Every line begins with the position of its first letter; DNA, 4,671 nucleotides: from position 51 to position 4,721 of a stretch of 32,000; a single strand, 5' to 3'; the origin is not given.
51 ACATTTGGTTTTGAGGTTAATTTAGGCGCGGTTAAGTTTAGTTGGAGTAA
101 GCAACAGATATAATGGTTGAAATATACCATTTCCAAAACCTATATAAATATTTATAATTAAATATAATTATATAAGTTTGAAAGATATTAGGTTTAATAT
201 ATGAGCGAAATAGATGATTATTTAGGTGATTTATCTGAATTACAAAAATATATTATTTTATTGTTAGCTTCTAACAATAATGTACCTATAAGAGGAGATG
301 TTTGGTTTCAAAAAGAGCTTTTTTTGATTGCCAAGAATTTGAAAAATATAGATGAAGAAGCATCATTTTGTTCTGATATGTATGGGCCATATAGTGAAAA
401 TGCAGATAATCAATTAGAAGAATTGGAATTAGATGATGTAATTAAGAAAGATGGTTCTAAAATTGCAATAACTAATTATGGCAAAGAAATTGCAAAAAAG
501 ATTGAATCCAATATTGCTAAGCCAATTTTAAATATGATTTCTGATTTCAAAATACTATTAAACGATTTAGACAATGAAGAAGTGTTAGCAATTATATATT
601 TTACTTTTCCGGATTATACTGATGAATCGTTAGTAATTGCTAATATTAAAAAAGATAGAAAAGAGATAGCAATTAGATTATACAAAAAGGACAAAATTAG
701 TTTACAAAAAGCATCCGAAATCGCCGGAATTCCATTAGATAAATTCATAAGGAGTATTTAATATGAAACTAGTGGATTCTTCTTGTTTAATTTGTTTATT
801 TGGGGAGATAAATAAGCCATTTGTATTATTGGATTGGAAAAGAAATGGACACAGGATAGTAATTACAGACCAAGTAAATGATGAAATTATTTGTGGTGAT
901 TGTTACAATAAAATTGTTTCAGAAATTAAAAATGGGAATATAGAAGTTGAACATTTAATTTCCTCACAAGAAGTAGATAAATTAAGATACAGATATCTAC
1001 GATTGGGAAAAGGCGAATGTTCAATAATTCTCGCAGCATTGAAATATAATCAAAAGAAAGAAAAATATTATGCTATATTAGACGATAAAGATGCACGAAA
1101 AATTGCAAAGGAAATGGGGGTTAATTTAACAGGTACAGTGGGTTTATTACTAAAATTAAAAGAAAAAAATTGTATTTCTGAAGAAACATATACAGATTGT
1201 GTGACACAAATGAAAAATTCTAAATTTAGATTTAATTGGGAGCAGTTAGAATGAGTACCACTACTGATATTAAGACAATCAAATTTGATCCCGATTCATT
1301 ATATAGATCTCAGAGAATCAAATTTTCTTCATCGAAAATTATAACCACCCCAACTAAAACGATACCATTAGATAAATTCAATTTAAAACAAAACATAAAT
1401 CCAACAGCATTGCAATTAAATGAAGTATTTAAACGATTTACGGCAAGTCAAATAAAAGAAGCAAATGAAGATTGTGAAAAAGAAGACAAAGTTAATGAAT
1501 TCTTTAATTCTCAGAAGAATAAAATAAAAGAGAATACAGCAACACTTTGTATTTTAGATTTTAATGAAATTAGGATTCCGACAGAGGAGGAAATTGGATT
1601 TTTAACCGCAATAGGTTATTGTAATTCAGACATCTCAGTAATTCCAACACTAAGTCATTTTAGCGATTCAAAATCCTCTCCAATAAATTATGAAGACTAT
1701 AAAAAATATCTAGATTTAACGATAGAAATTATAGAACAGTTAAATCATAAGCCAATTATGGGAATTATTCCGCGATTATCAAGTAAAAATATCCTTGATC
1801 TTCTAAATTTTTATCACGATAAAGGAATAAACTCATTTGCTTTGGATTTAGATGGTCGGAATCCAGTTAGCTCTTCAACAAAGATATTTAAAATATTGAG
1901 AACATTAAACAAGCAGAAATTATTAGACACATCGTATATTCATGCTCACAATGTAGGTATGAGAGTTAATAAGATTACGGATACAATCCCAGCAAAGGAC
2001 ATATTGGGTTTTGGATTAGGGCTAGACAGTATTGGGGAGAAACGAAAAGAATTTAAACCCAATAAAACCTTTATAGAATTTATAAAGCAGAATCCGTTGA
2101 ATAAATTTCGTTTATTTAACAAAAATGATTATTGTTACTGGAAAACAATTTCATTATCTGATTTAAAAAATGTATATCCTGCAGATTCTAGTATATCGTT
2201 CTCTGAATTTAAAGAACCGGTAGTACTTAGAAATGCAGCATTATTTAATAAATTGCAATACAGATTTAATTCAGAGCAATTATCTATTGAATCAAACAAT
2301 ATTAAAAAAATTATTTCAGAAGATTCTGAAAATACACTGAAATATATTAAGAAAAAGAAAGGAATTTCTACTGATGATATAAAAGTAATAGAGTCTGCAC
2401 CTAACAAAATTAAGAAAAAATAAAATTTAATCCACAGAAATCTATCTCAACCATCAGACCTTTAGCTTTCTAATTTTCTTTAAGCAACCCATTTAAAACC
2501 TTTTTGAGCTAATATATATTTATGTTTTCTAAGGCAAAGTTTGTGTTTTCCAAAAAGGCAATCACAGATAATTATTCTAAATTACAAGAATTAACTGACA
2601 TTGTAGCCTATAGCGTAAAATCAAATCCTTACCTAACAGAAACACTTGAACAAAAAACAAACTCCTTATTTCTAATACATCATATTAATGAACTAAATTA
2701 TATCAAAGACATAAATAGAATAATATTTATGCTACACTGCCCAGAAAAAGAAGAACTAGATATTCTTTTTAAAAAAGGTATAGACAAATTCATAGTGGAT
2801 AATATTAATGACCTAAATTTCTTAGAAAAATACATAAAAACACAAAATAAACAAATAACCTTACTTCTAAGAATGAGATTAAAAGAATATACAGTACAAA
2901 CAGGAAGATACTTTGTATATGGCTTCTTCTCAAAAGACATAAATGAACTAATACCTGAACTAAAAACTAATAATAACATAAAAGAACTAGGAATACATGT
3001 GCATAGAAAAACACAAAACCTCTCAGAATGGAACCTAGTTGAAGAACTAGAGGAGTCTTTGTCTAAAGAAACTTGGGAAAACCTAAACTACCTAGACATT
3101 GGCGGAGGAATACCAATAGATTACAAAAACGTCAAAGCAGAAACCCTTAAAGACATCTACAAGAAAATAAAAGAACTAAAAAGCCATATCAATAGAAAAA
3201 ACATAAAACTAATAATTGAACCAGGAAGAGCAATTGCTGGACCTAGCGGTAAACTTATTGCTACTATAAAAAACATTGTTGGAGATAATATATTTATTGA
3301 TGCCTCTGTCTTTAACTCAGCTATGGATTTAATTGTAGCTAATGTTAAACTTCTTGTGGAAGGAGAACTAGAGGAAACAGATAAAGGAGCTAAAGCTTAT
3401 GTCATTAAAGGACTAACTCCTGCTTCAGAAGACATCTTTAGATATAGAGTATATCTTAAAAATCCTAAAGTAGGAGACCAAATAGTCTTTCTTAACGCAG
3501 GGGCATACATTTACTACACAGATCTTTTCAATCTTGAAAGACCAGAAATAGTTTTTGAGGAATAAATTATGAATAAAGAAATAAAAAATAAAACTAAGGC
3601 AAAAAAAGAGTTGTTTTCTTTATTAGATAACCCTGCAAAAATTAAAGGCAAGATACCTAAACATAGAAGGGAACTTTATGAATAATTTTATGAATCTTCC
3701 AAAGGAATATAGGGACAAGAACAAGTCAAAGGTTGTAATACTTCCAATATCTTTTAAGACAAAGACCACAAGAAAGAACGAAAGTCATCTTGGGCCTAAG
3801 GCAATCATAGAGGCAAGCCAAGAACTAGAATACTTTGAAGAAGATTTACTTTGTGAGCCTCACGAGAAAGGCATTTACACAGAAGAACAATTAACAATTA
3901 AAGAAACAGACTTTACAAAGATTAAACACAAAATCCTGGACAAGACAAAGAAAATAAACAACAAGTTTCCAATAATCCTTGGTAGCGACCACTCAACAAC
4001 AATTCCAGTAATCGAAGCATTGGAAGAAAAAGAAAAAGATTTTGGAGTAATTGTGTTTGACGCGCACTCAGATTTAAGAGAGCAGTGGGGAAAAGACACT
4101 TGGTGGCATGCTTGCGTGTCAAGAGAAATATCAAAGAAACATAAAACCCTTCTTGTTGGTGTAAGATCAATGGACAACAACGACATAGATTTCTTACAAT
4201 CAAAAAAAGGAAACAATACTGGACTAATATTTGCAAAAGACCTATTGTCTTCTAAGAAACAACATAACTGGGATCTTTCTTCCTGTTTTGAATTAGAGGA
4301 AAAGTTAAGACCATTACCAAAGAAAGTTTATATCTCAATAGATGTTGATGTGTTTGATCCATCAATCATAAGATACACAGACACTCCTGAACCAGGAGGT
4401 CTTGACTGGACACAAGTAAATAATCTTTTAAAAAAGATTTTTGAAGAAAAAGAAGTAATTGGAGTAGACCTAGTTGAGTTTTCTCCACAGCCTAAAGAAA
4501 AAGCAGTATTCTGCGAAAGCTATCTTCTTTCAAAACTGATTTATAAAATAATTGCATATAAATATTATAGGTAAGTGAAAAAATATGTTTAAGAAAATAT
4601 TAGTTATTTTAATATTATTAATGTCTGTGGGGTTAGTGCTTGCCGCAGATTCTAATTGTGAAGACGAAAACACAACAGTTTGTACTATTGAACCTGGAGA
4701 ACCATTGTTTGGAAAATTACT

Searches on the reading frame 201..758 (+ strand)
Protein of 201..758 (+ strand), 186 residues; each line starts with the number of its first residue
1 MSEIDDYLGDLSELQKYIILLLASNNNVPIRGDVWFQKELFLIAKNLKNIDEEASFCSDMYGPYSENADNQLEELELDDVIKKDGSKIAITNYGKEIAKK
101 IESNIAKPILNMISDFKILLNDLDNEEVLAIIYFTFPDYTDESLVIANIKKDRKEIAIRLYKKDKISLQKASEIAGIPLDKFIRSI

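Call 83: search_protein_families(library=pfam, proteins=[window:201-758:+], max_evalue=0.001)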
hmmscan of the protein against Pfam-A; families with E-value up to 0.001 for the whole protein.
window:201-758:+ (186 aa): 1 family
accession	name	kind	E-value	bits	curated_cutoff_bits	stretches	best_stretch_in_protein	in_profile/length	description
PF03683.19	UPF0175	-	2.7e-07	30.6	27.9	1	151-184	18-52/75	Uncharacterised protein family (UPF0175)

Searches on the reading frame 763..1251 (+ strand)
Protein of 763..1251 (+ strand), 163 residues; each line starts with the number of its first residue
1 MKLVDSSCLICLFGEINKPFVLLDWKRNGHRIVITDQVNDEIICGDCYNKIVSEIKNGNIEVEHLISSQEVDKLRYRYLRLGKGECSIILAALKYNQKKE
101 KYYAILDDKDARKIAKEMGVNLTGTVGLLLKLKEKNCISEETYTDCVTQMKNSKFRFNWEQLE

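Call 83: search_protein_families(library=pfam, proteins=[window:763-1251:+], max_evalue=0.001)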
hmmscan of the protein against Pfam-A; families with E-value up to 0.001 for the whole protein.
window:763-1251:+ (163 aa): 2 families
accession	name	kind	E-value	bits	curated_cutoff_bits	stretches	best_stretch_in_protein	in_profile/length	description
PF11848.13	DUF3368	-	3.5e-06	27.2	27.3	1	123-161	2-38/46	Domain of unknown function (DUF3368)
PF14471.11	DUF4428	-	0.00035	20.8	27.8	0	38-58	17-36/51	Domain of unknown function (DUF4428)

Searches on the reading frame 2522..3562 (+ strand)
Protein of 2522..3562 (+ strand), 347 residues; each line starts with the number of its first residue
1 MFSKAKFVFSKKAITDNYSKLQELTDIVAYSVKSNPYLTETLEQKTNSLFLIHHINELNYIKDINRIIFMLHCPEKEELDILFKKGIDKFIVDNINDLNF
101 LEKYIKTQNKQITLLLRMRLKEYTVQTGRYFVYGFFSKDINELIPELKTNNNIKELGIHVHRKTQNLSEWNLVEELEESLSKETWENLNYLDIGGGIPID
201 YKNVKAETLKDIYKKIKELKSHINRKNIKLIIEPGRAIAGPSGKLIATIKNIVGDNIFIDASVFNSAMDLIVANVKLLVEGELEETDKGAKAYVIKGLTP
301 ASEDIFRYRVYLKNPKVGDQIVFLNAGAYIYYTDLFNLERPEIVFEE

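Call 83: search_protein_families(library=pfam, proteins=[window:2522-3562:+], max_evalue=0.001)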
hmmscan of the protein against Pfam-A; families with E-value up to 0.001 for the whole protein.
window:2522-3562:+ (347 aa): 1 family
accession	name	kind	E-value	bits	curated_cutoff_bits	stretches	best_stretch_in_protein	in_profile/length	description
PF02784.22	Orn_Arg_deC_N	-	4e-15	56.3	23.4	1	63-239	60-246/247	Pyridoxal-dependent decarboxylase, pyridoxal binding domain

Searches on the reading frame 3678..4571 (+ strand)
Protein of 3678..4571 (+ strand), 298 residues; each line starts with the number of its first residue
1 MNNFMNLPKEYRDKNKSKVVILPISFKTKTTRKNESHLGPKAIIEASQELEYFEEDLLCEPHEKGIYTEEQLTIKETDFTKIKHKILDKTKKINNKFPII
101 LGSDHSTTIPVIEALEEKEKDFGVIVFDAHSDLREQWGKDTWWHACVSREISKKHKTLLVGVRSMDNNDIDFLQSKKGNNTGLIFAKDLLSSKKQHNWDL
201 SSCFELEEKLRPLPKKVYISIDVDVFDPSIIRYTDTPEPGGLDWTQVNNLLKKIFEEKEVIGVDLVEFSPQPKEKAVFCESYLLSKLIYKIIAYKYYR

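Call 83: search_protein_families(library=pfam, proteins=[window:3678-4571:+], max_evalue=0.001)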
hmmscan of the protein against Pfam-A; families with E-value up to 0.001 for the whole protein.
window:3678-4571:+ (298 aa): 1 family
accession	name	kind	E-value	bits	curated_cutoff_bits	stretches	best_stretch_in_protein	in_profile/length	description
PF00491.26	Arginase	-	9.6e-45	153.6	22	1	18-274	2-261/280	Arginase family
